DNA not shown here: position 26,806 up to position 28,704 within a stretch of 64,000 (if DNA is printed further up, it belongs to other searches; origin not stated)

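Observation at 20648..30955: Candidate secreted protease module: two tandem all-CarboxypepD_reg giants divergent from a coupled pair of DUF1570 gluzincin-like proteins plus a lipoprotein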

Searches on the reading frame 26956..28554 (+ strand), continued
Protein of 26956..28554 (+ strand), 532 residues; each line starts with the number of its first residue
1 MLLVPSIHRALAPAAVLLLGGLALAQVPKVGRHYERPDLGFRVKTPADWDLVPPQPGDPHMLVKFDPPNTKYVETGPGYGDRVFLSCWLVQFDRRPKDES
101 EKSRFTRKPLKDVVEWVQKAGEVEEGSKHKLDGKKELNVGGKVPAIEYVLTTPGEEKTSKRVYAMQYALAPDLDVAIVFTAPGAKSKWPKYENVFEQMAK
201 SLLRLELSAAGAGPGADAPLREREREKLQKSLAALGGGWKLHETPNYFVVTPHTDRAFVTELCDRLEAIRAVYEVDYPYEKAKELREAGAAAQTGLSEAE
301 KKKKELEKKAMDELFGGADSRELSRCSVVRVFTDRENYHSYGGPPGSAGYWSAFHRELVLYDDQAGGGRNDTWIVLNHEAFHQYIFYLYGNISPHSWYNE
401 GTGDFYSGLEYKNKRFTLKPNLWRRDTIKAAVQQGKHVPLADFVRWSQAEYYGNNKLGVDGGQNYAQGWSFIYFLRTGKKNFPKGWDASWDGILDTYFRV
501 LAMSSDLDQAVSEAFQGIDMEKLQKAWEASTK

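Call 62: fold_search(model_id=the predicted structure, library=pdb)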
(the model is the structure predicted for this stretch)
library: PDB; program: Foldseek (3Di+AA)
matches with E <= 10: 1086; with E <= 0.001: 18
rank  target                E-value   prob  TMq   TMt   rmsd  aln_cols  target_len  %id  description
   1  7zoc                  3.9e-05  1.00  0.35  0.47   6.2       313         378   12  Crystal structure of the peptidase domain of collagenase H from Clostridium histolyticum in complex with N-aryl-2-alkylm (released 2023-05-10)
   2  2xb3                  5.8e-05  1.00  0.21  0.62   6.2       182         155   18  The Structure of Cyanobacterial PsbP (released 2010-08-25)
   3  9i4t_P                7.8e-05  1.00  0.19  0.52   8.3       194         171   15  Photosystem II from Arabidopsis thaliana (released 2026-03-25)
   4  1v2b_B                1.1e-04  1.00  0.20  0.59   5.8       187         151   13  Crystal Structure of PsbP Protein in the Oxygen-Evolving Complex of Photosystem II from Higher Plants (released 2004-05-18)
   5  4ar9_A                1.1e-04  1.00  0.35  0.46   8.0       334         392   10  Crystal structure of the peptidase domain of collagenase T from Clostridium tetani at 1.69 angstrom resolution. (released 2013-06-05)
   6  4are                  2.9e-04  1.00  0.33  0.27   9.8       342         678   10  Crystal structure of the collagenase Unit of collagenase G from Clostridium histolyticum at 2.19 angstrom resolution. (released 2013-06-05)
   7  9gnw_P                3.1e-04  1.00  0.20  0.50   9.3       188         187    7  Universal PSII assembly intermediate (released 2025-09-17)
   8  7z5u                  3.4e-04  1.00  0.33  0.43   7.9       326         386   10  Crystal structure of the peptidase domain of collagenase G from Clostridium histolyticum in complex with a hydroxamate-b (released 2022-11-09)
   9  6kac_P                3.9e-04  1.00  0.20  0.50   9.0       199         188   12  Cryo-EM structure of the C2S2-type PSII-LHCII supercomplex from Chlamydomonas reihardtii (released 2019-10-23)
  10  5xnl_P                3.9e-04  1.00  0.19  0.47   9.5       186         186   13  Structure of stacked C2S2M2-type PSII-LHCII supercomplex from Pisum sativum (released 2017-09-20)
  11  4rti                  4.1e-04  1.00  0.22  0.58   6.8       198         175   10  The crystal structure of PsbP from Spinacia oleracea (released 2015-03-11)
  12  2lnj_MODEL_1_A        5.9e-04  1.00  0.23  0.62   6.6       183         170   13  Solution Structure of Cyanobacterial PsbP (CyanoP) from Synechocystis sp. PCC 6803 (released 2012-06-06)
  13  8z9d_P                5.9e-04  1.00  0.20  0.51   9.5       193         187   10  cryo-EM structure of PSII-LHCII megacomplex from spinach (released 2024-11-13)
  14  5zx9                  6.5e-04  1.00  0.19  0.48   8.4       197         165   13  Crystal structure of apo form fibronectin-binding protein Apa from Mycobacterium tuberculosis (released 2019-05-29)
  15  7pi0_P                8.0e-04  1.00  0.20  0.51   9.1       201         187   10  Unstacked compact Dunaliella PSII (released 2022-08-17)
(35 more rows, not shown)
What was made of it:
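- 26956..28554 (+): A: exported 532-aa protein. It comprises a signal peptide (aa 1-25), a PsbP/Mog1-like domain (about aa 30-200), and a gluzincin metallopeptidase domain (about aa 220-532). Foldseek agrees (call 62).
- On MA-clan gluzincin metallopeptidase: Foldseek probability 1.00 to the ColH, ColT and ColG peptidase domains (call 62).
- Closest known: M9 bacterial collagenases, peptidase domain only. Same: Foldseek gives E 4e-5 to 3e-4 (call 62).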

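Call 67: search_protein_families(library=pfam, proteins=[L038:6525-10088:-, L038:11708-12931:-, L056:7807-9768:-, L056:6988-7803:-, L067:5842-7512:+, L067:7649-8743:+, L067:1129-5082:-, L080:7564-9510:-, L076:9151-9936:+, L076:11763-12767:+], max_evalue=0.001)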
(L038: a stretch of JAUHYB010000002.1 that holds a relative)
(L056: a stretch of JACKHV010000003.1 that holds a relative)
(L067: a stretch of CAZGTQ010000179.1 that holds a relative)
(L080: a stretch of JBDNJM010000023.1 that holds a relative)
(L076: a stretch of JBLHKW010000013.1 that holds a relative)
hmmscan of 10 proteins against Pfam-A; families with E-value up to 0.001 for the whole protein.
L038:6525-10088:- (1188 aa): 10 families
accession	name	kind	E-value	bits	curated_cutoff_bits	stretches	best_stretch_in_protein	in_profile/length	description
PF08450.18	SGL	-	1.8e-22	80.6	26.3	0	871-914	176-219/246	SMP-30/Gluconolactonase/LRE-like region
PF06739.17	SBBP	-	2.2e-21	76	20.5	0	634-668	5-34/38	Beta-propeller repeat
PF24684.1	Vgb_lyase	-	5.6e-21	75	50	3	700-913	15-215/290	Virginiamycin B lyase family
PF17963.7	Big_9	-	8.9e-13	49.4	23.6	1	961-1027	22-88/89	Bacterial Ig domain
PF22701.2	Mala_s_1-like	-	4.9e-11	43.2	27.5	0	743-806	90-148/195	Mal s 1 allergenic protein-like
PF25021.1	TEN_NHL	-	6.4e-11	42.3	27.1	0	396-472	29-100/357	Teneurin NHL domain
PF17803.7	Cadherin_4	-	3.1e-10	40.9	25.1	1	957-997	31-71/71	Bacterial cadherin-like domain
PF17892.7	Cadherin_5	-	1.8e-07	31.3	26.5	1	961-1029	28-97/98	Cadherin-like domain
PF06977.17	SdiA-regulated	-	3e-07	30.3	21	0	748-805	179-239/249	SdiA-regulated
PF01436.27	NHL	-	0.00012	22.4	20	0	878-902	1-25/28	NHL repeat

L038:11708-12931:- (408 aa): 2 families
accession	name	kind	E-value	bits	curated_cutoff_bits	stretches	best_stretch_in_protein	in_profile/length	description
PF04338.18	DUF481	-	1.2e-34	120.6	21.1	1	189-408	1-210/210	Protein of unknown function, DUF481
PF13505.12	OMP_b-brl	-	0.00022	21.9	28.7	1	275-351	87-161/175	Outer membrane protein beta-barrel domain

L056:7807-9768:- (654 aa): 2 families
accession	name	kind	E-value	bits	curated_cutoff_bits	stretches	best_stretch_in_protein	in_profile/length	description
PF07607.17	DUF1570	-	3.3e-05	24.6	22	1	356-458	7-112/129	Protein of unknown function (DUF1570)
PF13432.12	TPR_16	-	0.00013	22.7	32.7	1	537-600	1-64/65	Tetratricopeptide repeat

L056:6988-7803:- (272 aa): 0 families

L067:5842-7512:+ (557 aa): 0 families

L067:7649-8743:+ (365 aa): 0 families

L067:1129-5082:- (1318 aa): 1 family
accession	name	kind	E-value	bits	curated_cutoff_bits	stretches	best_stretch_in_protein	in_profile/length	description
PF00520.37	Ion_trans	-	2.3e-06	27.4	25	1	283-392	2-109/241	Ion transport protein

L080:7564-9510:- (649 aa): 2 families
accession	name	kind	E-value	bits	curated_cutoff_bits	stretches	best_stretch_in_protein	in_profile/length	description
PF02872.23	5_nucleotid_C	-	6.4e-29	101.5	23.6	1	460-603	2-153/158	5'-nucleotidase, C-terminal domain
PF00149.33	Metallophos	-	1.3e-07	32.7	21.5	1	165-381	3-190/191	Calcineurin-like phosphoesterase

L076:9151-9936:+ (262 aa): 2 families
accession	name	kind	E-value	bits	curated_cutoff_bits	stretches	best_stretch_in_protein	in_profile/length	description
PF00578.27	AhpC-TSA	-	7.3e-07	29.6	26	1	2-77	40-122/124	AhpC/TSA family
PF08534.16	Redoxin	-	1e-06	29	26.6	1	1-96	42-146/148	Redoxin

L076:11763-12767:+ (335 aa): 0 families

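Call 76: search_protein_representatives(alignment_id=A1)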
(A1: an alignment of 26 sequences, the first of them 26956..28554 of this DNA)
Query: 26 sequences, 531 profile positions. Proteins with E-value up to 0.001 (for the whole library): 2657; up to 1e-10: 1248; up to 1e-30: 441. The best 150 are listed.
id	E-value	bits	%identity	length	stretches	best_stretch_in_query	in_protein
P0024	1.0e-234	796.6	-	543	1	6-531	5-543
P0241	1.6e-216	736.5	-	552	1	6-530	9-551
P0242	1.3e-214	730.2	-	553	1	8-531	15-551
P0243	1.5e-204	697.0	-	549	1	7-530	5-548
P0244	1.2e-201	687.4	-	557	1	7-530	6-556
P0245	6.0e-197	671.9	-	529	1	11-530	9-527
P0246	3.6e-194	662.7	-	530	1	12-531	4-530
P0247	2.9e-193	659.8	-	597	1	7-530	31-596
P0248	9.8e-193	658.0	-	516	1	13-530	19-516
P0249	3.8e-191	652.8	-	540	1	10-531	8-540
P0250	7.4e-188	641.9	-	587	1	4-530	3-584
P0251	1.3e-186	637.8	-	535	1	11-530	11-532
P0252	2.7e-186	636.7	-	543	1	9-530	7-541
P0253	9.1e-185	631.7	-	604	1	11-530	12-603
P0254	3.3e-184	629.9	-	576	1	7-529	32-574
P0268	3.1e-118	412.1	-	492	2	324-531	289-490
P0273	2.2e-109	382.9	-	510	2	324-529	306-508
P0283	8.8e-96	338.1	-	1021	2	331-506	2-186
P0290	1.6e-88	314.1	-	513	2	324-506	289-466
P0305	2.9e-78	280.3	-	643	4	324-508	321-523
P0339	2.7e-70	254.0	-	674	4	322-502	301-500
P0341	8.0e-70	252.4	-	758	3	321-513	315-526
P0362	1.9e-66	241.2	-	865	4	325-501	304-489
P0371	1.1e-64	235.4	-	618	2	325-508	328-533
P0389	8.8e-62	225.9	-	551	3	321-530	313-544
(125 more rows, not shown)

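Call 77: search_protein_families(library=pfam, proteins=[P0268, P0273, P0283, P0290, P0305, P0339, P0341, P0362, P0371, P0389], max_evalue=0.01)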
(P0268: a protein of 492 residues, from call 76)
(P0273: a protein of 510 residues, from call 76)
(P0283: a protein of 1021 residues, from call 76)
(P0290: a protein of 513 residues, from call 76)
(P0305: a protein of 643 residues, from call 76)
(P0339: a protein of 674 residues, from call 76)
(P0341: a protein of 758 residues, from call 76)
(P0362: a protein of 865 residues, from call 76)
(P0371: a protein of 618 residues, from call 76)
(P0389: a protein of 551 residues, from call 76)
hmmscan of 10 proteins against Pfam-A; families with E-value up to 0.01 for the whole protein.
P0268 (492 aa): 0 families

P0273 (510 aa): 0 families

P0283 (1021 aa): 1 family
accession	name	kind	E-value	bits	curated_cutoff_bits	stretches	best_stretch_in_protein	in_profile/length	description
PF07607.17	DUF1570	-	1.5e-05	25.8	22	0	460-576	7-109/129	Protein of unknown function (DUF1570)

P0290 (513 aa): 1 family
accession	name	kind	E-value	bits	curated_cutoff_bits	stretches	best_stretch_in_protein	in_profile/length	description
PF07607.17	DUF1570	-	0.00036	21.3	22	1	337-441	3-113/129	Protein of unknown function (DUF1570)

P0305 (643 aa): 0 families

P0339 (674 aa): 0 families

P0341 (758 aa): 0 families

P0362 (865 aa): 0 families

P0371 (618 aa): 1 family
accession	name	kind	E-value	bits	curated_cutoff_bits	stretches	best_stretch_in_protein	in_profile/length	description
PF07607.17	DUF1570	-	0.0056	17.4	22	0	494-518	95-119/129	Protein of unknown function (DUF1570)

P0389 (551 aa): 1 family
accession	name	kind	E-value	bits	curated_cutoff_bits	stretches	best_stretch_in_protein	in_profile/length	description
PF07607.17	DUF1570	-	0.0051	17.5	22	0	373-469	6-110/129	Protein of unknown function (DUF1570)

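Call 83: find_related_loci(query=A5, collection=metagenome_contigs, flank=10000)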
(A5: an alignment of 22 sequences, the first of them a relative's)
Query A5 (510 aa) in metagenome_contigs; peptide patterns used: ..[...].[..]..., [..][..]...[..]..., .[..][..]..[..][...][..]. (x = any residue, [..] = any of these).
600 stretches matched a pattern (row limit reached: there are more); 429 encode a relative of the query (tblastn E <= 1e-3); the best 80 are kept; 80 distinct loci.
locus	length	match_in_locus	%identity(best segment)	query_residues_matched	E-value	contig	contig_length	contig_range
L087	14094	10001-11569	34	13-508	6e-82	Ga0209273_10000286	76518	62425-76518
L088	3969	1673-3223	34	10-508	2e-78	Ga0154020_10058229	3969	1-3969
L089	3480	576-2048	35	37-508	5e-77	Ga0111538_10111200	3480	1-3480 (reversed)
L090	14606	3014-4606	33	9-508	6e-75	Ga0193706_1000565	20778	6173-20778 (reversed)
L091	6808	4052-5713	33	3-508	8e-74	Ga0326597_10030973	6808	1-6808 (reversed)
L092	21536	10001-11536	32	3-508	2e-72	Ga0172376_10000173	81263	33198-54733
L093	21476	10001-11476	33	26-509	1e-72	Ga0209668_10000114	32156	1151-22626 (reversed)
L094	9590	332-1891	32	9-508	4e-72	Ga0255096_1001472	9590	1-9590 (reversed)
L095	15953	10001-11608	33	9-508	4e-71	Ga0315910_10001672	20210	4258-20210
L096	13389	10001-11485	30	12-508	2e-70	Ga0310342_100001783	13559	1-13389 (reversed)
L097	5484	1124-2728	32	5-508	2e-70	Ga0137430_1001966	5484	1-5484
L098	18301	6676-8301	32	9-508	8e-69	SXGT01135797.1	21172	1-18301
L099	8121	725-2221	33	2-508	2e-68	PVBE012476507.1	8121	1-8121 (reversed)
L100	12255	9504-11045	33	21-508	1e-67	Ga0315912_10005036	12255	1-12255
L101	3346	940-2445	32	31-508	7e-68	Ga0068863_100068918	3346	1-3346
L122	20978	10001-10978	37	216-508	6e-58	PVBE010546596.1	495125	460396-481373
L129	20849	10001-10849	37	250-508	2e-55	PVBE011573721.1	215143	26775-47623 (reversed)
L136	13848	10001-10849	37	250-505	4e-54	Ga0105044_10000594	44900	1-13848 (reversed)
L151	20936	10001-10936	36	209-492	6e-52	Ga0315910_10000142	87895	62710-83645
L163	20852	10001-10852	36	250-505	7e-51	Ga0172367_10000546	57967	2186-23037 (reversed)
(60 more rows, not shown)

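Call 86: search_protein_families(library=pfam, proteins=[L122:7925-8791:+, L122:5460-7676:+, L122:11036-12316:-, L129:7640-8662:+, L129:5228-7567:+, L129:11055-11885:-, L163:8227-9273:+, L163:10980-12416:+, L136:11055-11912:-, L151:11718-13007:-], max_evalue=0.001)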
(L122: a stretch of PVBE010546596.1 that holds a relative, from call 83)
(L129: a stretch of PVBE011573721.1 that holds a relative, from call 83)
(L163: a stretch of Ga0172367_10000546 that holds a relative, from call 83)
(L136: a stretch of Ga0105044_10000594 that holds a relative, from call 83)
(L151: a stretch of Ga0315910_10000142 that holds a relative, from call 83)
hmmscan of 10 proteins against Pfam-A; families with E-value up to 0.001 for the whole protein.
L122:7925-8791:+ (289 aa): 0 families

L122:5460-7676:+ (739 aa): 1 family
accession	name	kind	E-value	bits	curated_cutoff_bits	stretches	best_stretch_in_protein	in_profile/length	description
PF01663.27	Phosphodiest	-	2.8e-26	93.4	23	2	81-213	1-110/342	Type I phosphodiesterase / nucleotide pyrophosphatase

L122:11036-12316:- (427 aa): 1 family
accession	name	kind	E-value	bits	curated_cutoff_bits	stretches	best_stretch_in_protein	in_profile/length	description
PF00459.30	Inositol_P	-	4.8e-32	112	27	1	194-422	37-268/271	Inositol monophosphatase family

L129:7640-8662:+ (341 aa): 0 families

L129:5228-7567:+ (780 aa): 1 family
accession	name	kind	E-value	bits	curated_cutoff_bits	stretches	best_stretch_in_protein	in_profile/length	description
PF01663.27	Phosphodiest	-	1.8e-22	80.8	23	2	120-251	1-110/342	Type I phosphodiesterase / nucleotide pyrophosphatase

L129:11055-11885:- (277 aa): 1 family
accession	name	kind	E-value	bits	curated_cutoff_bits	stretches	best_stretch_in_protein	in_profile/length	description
PF00459.30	Inositol_P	-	3.6e-32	112.4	27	1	16-268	6-267/271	Inositol monophosphatase family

L163:8227-9273:+ (349 aa): 0 families

L163:10980-12416:+ (479 aa): 2 families
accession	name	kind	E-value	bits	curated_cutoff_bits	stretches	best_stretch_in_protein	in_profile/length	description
PF03062.24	MBOAT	-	2.2e-31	109.8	27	1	150-347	81-296/337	MBOAT, membrane-bound O-acyltransferase family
PF13813.11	MBOAT_2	-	5e-05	23.9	25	1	265-327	2-66/85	Membrane bound O-acyl transferase family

L136:11055-11912:- (286 aa): 1 family
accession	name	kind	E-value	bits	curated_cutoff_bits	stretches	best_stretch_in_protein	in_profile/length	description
PF00459.30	Inositol_P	-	5.3e-33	115.1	27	1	51-276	39-266/271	Inositol monophosphatase family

L151:11718-13007:- (430 aa): 4 families
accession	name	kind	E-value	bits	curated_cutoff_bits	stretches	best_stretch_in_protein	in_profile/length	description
PF07690.21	MFS_1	-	1.3e-44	153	33.4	2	36-276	2-252/347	Major Facilitator Superfamily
PF00083.30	Sugar_tr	-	7.8e-09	35.3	22.3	1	27-198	251-431/452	Sugar (and other) transporter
PF13347.12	MFS_2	-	7.9e-06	25.1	27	1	30-147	224-343/427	MFS/sugar transport protein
PF05977.19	MFS_3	-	0.00025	20.1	27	0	125-220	110-206/524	Transmembrane secretion effector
